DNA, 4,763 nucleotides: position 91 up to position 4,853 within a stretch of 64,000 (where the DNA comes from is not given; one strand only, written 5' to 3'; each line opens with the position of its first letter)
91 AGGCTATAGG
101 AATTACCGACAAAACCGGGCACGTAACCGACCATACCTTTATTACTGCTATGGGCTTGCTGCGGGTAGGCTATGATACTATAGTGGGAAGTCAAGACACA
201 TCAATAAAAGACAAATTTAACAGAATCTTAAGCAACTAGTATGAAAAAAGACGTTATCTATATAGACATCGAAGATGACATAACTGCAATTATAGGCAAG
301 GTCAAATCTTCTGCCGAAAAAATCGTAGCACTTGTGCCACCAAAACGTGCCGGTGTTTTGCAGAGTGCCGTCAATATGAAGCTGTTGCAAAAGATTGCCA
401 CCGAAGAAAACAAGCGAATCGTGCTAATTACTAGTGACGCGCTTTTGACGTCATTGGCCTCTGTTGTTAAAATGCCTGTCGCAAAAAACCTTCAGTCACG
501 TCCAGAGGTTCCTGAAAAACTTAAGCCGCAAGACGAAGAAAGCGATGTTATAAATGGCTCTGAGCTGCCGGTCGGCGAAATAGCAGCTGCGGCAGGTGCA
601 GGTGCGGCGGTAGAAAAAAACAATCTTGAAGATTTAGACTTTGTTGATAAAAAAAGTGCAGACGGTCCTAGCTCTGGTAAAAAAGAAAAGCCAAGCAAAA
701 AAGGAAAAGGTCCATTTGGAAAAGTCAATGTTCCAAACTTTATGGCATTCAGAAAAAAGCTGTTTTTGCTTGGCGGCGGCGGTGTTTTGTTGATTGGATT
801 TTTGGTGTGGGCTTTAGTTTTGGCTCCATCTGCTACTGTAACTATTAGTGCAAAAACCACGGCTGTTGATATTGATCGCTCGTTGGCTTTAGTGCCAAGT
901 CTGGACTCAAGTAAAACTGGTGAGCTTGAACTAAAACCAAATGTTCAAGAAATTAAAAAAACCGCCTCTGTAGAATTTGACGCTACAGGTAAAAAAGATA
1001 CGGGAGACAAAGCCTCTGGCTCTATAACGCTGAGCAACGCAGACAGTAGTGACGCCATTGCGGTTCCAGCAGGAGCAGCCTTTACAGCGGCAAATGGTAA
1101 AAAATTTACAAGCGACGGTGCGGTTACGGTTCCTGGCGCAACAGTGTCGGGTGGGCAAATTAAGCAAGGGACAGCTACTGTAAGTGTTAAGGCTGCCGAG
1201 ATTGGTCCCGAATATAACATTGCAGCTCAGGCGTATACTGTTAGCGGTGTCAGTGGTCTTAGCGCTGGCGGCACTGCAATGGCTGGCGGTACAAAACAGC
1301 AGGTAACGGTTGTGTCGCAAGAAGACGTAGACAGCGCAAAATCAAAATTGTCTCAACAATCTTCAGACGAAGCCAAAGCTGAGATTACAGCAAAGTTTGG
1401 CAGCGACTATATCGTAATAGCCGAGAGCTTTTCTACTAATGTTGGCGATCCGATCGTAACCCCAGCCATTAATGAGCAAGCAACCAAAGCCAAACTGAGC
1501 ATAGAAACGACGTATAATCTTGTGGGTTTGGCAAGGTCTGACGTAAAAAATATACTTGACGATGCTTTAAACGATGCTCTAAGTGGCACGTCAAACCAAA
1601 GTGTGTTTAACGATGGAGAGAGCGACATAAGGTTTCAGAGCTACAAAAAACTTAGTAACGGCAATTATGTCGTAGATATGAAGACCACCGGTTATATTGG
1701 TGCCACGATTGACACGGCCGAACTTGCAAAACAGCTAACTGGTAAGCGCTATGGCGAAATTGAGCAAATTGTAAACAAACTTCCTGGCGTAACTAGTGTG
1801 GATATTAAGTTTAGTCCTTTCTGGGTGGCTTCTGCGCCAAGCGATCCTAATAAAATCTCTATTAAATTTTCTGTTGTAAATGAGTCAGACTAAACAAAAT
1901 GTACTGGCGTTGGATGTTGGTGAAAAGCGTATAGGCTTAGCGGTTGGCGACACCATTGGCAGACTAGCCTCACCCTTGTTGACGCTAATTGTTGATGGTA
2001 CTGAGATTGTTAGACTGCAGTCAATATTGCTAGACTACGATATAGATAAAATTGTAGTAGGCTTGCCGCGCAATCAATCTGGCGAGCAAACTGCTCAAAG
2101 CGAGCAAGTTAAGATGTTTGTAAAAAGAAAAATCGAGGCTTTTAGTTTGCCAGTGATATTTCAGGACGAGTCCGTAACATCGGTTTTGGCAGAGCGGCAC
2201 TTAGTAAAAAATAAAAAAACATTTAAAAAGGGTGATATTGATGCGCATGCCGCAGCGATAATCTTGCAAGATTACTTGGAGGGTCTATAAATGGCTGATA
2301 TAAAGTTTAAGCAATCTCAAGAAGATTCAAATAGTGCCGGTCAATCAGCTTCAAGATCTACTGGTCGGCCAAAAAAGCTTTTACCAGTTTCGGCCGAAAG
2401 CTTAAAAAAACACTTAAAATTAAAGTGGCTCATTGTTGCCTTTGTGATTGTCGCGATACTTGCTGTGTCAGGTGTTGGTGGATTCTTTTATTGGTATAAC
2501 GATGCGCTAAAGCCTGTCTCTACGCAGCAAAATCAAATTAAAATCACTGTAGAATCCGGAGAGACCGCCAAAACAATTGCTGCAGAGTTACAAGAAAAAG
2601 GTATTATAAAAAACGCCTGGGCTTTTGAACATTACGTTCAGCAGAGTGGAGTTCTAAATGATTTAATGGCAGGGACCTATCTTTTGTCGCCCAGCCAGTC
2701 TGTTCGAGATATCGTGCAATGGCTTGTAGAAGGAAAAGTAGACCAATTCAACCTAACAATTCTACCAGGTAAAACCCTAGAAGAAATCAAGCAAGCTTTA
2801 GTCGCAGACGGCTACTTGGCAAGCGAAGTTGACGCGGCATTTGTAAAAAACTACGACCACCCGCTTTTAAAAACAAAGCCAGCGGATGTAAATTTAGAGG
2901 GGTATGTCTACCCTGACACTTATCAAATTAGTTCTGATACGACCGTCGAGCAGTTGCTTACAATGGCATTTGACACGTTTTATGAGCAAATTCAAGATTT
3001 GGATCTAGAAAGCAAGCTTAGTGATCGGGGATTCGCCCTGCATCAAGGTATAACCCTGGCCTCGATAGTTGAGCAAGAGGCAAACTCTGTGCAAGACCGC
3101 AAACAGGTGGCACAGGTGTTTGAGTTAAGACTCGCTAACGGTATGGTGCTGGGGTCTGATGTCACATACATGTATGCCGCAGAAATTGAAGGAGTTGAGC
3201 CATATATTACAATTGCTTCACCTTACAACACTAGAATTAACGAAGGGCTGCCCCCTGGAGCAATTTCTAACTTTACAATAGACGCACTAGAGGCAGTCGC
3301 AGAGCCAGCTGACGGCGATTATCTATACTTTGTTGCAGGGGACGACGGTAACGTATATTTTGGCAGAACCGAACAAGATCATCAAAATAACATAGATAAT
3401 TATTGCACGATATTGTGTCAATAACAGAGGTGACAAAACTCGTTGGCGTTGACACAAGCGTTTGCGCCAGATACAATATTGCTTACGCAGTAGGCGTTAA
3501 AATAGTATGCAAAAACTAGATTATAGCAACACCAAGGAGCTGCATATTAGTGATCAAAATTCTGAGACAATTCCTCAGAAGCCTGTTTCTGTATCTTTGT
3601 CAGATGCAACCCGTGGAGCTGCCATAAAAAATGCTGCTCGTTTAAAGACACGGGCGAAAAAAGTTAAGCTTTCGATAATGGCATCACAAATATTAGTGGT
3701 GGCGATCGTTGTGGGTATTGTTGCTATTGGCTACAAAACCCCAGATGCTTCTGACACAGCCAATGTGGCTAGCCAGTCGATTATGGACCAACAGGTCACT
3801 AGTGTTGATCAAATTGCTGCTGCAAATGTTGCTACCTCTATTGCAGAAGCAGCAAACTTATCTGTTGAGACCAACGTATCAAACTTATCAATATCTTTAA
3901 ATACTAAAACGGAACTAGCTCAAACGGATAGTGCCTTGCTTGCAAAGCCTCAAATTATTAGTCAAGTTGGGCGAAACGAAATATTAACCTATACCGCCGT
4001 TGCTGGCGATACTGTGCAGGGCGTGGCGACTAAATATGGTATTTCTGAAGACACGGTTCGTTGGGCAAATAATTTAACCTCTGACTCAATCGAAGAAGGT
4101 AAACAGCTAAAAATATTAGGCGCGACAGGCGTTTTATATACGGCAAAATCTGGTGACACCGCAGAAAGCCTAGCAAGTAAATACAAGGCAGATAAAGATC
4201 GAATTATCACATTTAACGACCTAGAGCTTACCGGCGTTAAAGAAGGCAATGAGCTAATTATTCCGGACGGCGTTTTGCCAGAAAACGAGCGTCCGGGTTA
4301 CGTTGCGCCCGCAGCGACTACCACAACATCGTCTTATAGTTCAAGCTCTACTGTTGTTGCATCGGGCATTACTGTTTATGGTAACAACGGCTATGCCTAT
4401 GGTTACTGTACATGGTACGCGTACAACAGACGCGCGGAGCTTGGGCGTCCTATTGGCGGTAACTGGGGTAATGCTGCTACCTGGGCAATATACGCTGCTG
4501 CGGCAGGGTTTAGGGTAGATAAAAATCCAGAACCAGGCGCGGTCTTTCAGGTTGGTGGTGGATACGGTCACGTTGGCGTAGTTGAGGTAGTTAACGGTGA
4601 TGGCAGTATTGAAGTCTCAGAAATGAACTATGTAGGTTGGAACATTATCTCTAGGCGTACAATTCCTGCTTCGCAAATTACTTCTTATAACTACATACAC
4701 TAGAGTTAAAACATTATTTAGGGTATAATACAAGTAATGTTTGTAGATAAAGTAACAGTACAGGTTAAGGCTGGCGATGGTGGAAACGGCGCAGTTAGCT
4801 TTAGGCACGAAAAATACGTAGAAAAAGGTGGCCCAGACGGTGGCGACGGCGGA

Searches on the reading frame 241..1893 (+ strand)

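Call 12: search_protein_families(library=pfam, proteins=[window:241-1893:+], max_evalue=0.001)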
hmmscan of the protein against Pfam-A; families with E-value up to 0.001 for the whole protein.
window:241-1893:+ (550 aa): 1 family
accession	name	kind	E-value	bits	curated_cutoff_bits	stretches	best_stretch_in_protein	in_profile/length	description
PF21110.3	GlxA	-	1e-07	33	27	1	257-341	1-94/105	GlxA beta barrel domain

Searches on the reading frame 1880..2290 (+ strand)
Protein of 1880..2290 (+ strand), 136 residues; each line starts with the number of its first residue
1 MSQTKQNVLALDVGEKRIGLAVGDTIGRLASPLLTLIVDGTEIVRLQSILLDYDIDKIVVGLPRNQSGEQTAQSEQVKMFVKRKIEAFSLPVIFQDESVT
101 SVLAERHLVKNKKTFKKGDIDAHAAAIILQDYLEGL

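Call 12: search_protein_families(library=pfam, proteins=[window:1880-2290:+], max_evalue=0.001)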
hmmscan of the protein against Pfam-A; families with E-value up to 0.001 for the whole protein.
window:1880-2290:+ (136 aa): 1 family
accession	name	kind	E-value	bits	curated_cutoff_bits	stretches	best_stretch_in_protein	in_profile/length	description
PF03652.20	RuvX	-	1.8e-34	119.4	29.2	1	7-134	2-133/134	Holliday junction resolvase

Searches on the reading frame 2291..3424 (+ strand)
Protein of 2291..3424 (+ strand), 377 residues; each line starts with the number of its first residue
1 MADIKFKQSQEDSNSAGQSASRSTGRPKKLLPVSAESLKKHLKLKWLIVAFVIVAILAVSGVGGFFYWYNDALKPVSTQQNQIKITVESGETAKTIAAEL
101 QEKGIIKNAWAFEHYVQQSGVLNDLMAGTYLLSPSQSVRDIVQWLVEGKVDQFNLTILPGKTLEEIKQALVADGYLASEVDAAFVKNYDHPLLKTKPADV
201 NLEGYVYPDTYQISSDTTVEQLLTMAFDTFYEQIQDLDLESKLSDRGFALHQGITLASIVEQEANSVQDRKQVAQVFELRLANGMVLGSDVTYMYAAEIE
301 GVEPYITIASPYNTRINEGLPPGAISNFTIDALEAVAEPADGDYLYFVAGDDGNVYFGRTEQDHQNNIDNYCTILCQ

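Call 12: search_protein_families(library=pfam, proteins=[window:2291-3424:+], max_evalue=0.001)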
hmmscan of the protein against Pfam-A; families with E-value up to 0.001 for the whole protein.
window:2291-3424:+ (377 aa): 1 family
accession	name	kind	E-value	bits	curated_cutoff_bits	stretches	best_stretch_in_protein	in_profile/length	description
PF02618.21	YceG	-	1.5e-69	235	32.4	1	85-369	1-274/275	YceG-like family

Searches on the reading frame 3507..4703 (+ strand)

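Call 12: search_protein_families(library=pfam, proteins=[window:3507-4703:+], max_evalue=0.001)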
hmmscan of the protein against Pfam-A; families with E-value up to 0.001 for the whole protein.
window:3507-4703:+ (398 aa): 4 families
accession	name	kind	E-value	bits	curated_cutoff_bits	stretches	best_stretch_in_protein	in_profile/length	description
PF05257.22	CHAP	-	6.2e-21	75.1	26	1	293-374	3-81/81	CHAP domain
PF01476.26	LysM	-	4.1e-16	59.1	20.9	2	162-203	1-42/43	LysM domain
PF23473.1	LysM3_LYK4_5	-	1.5e-08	35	29.3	1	160-195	3-38/48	LYK4/5 LysM3 domain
PF23446.1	LysM1_NFP_LYK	-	0.00067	20.9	36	0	209-253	6-54/60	NFP/LYK LysM1 domain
